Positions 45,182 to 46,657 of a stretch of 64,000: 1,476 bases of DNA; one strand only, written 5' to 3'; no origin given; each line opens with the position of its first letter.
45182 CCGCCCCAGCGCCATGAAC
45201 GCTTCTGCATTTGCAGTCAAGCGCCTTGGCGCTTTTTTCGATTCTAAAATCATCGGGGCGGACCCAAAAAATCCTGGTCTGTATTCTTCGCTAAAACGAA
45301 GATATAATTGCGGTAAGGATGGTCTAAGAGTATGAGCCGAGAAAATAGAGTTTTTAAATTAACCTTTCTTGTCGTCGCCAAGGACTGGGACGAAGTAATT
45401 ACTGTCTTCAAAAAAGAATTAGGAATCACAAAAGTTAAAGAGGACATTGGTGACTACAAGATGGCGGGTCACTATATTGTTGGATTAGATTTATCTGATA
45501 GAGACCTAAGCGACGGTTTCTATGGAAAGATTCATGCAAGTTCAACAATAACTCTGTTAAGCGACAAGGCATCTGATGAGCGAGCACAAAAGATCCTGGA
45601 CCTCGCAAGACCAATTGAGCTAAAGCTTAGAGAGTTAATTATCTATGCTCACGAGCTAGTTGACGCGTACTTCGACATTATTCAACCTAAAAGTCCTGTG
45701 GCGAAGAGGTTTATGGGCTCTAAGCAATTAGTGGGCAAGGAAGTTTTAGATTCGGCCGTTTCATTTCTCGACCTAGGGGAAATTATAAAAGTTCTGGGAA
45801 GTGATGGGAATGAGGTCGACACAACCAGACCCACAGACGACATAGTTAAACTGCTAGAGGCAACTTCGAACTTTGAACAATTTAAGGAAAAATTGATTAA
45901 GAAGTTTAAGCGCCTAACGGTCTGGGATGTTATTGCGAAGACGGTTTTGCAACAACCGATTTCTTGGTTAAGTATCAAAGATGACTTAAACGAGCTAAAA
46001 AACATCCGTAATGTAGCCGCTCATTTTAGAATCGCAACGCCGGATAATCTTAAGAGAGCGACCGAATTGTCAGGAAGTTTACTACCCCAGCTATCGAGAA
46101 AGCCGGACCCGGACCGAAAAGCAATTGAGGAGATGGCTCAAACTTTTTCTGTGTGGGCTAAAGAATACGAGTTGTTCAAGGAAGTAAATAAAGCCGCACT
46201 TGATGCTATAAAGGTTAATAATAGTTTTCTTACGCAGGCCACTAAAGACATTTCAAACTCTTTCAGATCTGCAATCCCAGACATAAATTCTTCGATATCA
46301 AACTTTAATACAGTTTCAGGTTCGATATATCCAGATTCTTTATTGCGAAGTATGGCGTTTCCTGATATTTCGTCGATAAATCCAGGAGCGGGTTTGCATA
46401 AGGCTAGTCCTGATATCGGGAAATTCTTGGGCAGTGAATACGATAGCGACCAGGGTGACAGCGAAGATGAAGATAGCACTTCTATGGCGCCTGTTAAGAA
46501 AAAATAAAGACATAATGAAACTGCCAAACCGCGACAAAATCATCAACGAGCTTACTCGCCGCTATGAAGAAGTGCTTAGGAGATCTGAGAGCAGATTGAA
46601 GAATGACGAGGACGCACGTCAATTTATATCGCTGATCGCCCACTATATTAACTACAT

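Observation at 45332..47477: Two-gene HEPN + TM-anchored protein module (candidate defence/abortive-infection pair)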

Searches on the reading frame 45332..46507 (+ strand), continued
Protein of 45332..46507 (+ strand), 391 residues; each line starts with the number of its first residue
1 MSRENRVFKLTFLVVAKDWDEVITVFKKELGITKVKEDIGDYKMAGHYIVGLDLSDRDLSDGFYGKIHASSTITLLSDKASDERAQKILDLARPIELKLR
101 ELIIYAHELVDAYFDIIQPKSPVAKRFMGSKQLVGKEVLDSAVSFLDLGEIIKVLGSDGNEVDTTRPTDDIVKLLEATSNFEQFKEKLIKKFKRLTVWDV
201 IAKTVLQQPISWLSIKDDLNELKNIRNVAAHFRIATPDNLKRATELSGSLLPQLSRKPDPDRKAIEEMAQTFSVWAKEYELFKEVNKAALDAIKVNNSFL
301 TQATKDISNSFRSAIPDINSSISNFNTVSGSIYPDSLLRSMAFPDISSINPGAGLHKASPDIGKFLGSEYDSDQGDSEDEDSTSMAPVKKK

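Call 78: find_encoding_contigs(protein=P0019, flank=7000, max_places=3)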
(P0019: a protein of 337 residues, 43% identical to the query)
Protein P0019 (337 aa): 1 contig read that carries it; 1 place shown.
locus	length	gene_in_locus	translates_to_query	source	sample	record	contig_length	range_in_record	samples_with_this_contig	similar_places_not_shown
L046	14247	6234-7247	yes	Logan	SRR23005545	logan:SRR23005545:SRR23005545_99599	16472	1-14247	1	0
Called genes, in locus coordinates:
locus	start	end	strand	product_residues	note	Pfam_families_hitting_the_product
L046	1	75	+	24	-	?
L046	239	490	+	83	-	PF07661:MORN_2 (faint)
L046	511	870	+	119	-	PF08818:DUF1801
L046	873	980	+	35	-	-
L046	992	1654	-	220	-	PF03372:Exo_endo_phos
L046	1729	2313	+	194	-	PF01928:CYTH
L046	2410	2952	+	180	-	PF01872:RibD_C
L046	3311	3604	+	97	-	-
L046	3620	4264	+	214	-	PF20582:UPF0758_N, PF04002:RadC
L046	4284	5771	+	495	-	PF12161:HsdM_N, PF02384:N6_Mtase, PF05175:MTS (weak)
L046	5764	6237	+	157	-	-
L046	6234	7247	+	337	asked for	-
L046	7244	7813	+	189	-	-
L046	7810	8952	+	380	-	PF01420:Methylase_S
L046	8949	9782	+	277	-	-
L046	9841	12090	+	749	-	PF02463:SMC_N (weak), PF13166:AAA_13, PF13304:AAA_21 (faint)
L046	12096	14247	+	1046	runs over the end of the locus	PF04313:HSDR_N, PF04851:ResIII, PF18766:SWI2_SNF2, PF22679:T1R_D3-like, PF11867:T1RH-like_C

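Call 82: search_protein_families(library=pfam, proteins=[L046:5764-6237:+, L046:7244-7813:+], max_evalue=0.01)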
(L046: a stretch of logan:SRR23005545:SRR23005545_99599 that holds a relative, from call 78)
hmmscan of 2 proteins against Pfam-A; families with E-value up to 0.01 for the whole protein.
L046:5764-6237:+ (157 aa): 0 families

L046:7244-7813:+ (189 aa): 0 families

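Call 91: search_dna_similar(query=window:45332-46504:+, collection=plasmids, mode=protein, max_evalue=0.01, max_rows=10)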
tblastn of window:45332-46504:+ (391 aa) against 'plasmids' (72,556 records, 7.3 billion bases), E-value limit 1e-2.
No match.

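Call 98: search_protein_families(library=ncbifam, alignment_id=A1, max_evalue=0.01)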
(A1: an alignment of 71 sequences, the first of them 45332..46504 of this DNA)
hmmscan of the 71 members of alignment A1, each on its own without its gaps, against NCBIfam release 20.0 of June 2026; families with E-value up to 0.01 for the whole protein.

A. member 1, window:45332-46504:+ (391 aa): 0 families

B. families by the number of members that match (of 71 scanned): 14 families
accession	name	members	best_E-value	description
NF052572.1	PtdglycHdlsScrM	4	8.3e-15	peptidoglycan hydrolase ScrM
NF046104.1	PptglHdxlasePcsB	4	2.3e-12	peptidoglycan hydrolase PcsB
NF006360.0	PRK08581.1-2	1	1.1e-05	amidase domain-containing protein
TIGR02672.2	cas_csm6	1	0.00029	type III-A CRISPR-associated CARF protein Csm6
TIGR01549.1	HAD-SF-IA-v1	1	0.0014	HAD-IA family hydrolase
TIGR02412.1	pepN_strep_liv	1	0.0019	aminopeptidase N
NF006359.0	PRK08581.1-1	1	0.002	amidase domain-containing protein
NF053563.1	Rkd4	1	0.0025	arcadin-4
TIGR01144.1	ATP_synt_b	1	0.0049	F0F1 ATP synthase subunit B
NF006361.0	PRK08581.1-3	1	0.0054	amidase domain-containing protein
NF006362.0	PRK08581.1-4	1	0.006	amidase domain-containing protein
NF011043.0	PRK14473.1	1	0.0067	F0F1 ATP synthase subunit B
NF053565.1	Gins23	1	0.0095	DNA replication protein Gins23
NF002203.0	PRK01076.1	1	0.0097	L-rhamnose isomerase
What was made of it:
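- NCBIfam Csm6: 1 (call 98).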

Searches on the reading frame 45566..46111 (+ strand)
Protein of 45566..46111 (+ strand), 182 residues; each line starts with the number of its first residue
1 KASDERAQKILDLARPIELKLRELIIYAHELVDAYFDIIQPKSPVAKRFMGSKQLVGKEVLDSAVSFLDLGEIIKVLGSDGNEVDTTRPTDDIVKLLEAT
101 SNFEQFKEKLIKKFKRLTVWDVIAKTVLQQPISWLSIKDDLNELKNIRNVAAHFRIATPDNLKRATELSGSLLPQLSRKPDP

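Call 94: search_solved_structures(query=window:45566-46111:+, max_evalue=10)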
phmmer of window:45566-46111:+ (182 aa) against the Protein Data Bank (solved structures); distinct sequences matched with E-value up to 10: 3.
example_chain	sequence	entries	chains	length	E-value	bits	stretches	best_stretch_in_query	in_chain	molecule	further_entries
2p4w_A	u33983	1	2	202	0.52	13.5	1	5-45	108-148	Transcriptional regulatory protein arsR family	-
7ujj_G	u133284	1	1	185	0.87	12.8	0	57-129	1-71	DARPin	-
5bvt_A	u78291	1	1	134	1.6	11.9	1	48-120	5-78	Epidermal fatty acid-binding protein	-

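Call 97: search_solved_structures(query=A5, max_evalue=10, show_alignments=3)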
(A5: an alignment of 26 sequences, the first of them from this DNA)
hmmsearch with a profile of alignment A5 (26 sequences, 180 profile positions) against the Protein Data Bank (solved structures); distinct sequences matched with E-value up to 10: 12.
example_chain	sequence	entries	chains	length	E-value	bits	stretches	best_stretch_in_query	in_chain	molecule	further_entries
4ux6_B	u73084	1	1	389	1.3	11.5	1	21-74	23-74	NITRIC OXIDE SYNTHASE, INDUCIBLE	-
1noc_A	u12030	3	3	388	1.3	11.5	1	21-74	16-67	INDUCIBLE NITRIC OXIDE SYNTHASE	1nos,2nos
1dd7_A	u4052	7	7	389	1.3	11.5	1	21-74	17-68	INDUCIBLE NITRIC OXIDE SYNTHASE | nitric oxide synthase, inducible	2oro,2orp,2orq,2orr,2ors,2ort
1n2n_A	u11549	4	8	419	1.5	11.4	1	21-74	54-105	Inducible Nitric Oxide Synthase | Nitric oxide synthase, inducible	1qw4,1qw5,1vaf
1dwv_A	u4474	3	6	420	1.5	11.4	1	21-74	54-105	NITRIC OXIDE SYNTHASE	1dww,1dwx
2bhj_A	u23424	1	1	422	1.5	11.4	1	21-74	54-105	NITRIC OXIDE SYNTHASE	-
1df1_A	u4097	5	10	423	1.5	11.4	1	21-74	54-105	NITRIC OXIDE SYNTHASE | Nitric oxide synthase, inducible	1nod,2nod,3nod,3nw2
4js9_A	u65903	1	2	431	1.5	11.3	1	21-74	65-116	Nitric oxide synthase, inducible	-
1r35_A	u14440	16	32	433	1.5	11.3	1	21-74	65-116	Nitric oxide synthase, inducible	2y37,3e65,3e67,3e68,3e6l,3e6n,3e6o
1jwj_A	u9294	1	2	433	1.5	11.3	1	21-74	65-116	Nitric Oxide Synthase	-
1m8d_A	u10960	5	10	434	1.5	11.3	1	21-74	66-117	Inducible Nitric Oxide Synthase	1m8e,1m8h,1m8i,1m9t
1jwk_A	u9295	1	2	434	1.5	11.3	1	21-74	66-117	Nitric Oxide Synthase, Inducible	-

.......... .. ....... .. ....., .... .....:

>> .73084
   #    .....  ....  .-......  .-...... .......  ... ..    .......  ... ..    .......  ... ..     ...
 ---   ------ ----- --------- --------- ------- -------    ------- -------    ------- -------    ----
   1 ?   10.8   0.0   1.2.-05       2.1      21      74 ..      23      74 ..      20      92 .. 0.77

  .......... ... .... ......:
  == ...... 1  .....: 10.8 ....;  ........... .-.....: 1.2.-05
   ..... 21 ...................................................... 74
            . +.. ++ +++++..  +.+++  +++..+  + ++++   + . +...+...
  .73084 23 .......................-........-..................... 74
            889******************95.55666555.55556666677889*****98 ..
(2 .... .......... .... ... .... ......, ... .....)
